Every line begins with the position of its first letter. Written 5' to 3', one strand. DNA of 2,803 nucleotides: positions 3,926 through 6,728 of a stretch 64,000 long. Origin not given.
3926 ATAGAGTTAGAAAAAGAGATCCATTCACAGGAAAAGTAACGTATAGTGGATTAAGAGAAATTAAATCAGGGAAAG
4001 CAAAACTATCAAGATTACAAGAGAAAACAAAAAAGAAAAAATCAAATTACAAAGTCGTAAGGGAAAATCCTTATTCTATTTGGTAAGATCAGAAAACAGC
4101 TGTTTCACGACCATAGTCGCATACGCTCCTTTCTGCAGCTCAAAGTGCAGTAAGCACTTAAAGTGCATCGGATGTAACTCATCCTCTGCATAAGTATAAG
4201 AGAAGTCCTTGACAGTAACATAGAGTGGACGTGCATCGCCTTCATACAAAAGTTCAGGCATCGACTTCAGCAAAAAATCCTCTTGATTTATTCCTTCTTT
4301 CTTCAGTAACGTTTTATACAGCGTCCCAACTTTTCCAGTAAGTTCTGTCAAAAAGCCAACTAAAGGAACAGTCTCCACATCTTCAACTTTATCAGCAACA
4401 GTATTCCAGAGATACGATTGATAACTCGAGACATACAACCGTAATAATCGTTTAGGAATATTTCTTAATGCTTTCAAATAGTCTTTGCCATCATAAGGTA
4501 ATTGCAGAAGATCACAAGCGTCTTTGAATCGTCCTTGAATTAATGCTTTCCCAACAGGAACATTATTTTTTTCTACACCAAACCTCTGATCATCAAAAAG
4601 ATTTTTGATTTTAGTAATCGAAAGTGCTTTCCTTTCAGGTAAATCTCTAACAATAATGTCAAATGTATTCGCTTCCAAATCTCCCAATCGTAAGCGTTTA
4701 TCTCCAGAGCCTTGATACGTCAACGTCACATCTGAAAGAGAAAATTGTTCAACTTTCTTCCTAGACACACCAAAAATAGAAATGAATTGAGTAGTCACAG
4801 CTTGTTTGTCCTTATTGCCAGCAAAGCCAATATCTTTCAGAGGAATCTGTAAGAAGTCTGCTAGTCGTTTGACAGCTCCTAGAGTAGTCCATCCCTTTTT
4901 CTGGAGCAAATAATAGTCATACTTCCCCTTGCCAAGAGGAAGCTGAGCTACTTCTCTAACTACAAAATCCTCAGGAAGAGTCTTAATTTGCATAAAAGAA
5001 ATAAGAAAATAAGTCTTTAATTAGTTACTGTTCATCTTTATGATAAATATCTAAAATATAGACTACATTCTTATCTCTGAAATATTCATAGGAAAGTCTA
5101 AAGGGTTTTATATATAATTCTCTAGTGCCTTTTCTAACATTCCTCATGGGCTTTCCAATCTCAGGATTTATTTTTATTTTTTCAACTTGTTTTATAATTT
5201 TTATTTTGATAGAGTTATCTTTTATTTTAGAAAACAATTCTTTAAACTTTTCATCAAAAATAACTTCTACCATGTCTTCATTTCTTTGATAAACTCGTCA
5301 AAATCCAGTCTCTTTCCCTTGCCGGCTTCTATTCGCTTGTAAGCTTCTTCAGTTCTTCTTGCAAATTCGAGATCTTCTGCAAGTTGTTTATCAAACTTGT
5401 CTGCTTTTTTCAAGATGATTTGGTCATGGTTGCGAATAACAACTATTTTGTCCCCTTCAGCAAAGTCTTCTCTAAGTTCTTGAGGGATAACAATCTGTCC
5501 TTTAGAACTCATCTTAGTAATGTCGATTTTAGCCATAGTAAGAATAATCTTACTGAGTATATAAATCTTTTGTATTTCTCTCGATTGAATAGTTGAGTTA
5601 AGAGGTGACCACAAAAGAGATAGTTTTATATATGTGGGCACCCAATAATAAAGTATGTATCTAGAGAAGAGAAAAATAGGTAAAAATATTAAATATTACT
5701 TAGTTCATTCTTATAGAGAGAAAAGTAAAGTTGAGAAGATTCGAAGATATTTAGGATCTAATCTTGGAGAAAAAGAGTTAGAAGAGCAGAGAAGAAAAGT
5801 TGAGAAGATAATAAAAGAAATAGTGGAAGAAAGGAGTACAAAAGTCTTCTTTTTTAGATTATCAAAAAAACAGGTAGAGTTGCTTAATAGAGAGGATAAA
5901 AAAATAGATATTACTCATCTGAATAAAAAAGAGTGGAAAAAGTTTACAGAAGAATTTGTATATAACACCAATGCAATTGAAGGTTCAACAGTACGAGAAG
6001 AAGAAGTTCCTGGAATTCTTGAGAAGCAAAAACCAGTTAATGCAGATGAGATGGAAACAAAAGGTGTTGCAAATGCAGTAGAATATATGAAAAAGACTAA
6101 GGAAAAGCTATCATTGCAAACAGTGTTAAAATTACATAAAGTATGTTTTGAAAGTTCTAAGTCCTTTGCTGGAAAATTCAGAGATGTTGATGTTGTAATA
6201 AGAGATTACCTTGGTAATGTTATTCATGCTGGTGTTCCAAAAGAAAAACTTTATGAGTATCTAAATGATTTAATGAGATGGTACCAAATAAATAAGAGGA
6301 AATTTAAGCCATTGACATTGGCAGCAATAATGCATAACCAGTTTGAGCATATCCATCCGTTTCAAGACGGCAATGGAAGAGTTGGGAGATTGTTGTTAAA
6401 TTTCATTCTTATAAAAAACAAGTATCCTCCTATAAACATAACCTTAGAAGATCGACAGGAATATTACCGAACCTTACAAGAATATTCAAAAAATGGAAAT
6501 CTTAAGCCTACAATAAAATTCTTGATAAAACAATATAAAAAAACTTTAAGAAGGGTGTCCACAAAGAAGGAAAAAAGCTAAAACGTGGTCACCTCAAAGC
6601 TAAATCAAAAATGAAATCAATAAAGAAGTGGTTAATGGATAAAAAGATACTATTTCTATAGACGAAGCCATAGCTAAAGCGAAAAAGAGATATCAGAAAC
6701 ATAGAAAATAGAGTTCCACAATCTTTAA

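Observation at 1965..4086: Tightly overlapping four-gene cassette of unknown function, divergent from a small nuclease-like gene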

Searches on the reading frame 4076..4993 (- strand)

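Call 3: search_protein_families(library=pfam, proteins=[window:4076-4993:-], max_evalue=1)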
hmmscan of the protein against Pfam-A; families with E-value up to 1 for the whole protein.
window:4076-4993:- (305 aa): 2 families
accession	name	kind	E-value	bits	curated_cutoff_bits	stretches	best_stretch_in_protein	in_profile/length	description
PF01142.23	TruD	-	1.8e-68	231.8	27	3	2-162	17-195/412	tRNA pseudouridine synthase D (TruD)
PF22154.2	SelB_WH2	-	0.22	12.3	26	1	66-93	15-44/62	Elongation factor SelB, second winged-helix domain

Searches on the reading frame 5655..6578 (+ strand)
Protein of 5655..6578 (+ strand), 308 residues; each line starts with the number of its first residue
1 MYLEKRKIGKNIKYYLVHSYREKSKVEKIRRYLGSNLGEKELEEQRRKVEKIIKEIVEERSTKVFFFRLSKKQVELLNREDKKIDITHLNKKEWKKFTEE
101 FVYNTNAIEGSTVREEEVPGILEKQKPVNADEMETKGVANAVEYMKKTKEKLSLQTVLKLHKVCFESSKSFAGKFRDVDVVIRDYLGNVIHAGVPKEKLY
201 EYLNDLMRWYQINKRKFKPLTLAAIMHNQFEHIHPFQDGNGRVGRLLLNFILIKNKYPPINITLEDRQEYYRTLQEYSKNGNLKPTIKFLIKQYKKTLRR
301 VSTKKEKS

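Call 93: search_protein_families(library=padloc, proteins=[window:5655-6578:+], max_evalue=0.001)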
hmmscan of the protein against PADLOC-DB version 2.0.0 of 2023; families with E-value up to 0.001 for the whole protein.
window:5655-6578:+ (308 aa): 9 families
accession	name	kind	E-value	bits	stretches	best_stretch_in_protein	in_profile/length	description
PDLC03963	SoFic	-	1.8e-37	127.6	1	104-304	63-270/361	-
PDLC04836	PDC-S04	-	3.2e-32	109.6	1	88-305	16-241/244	-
PDLC04837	PDC-S04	-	1e-28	98.2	1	91-295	19-225/234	-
PDLC04840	PDC-S04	-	1.8e-23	81.5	1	102-279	16-201/227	-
PDLC04839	PDC-S04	-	1e-18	65.7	1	125-289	29-197/205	-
PDLC04966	PDC-S24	-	5.9e-17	59.7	1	141-280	222-371/497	-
PDLC04838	PDC-S04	-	6.5e-14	50.2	1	130-293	39-201/209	-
PDLC04842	PDC-S04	-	3e-09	34.9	1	153-293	43-168/202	-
PDLC04841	PDC-S04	-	7.2e-08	30.4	1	148-281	136-257/292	-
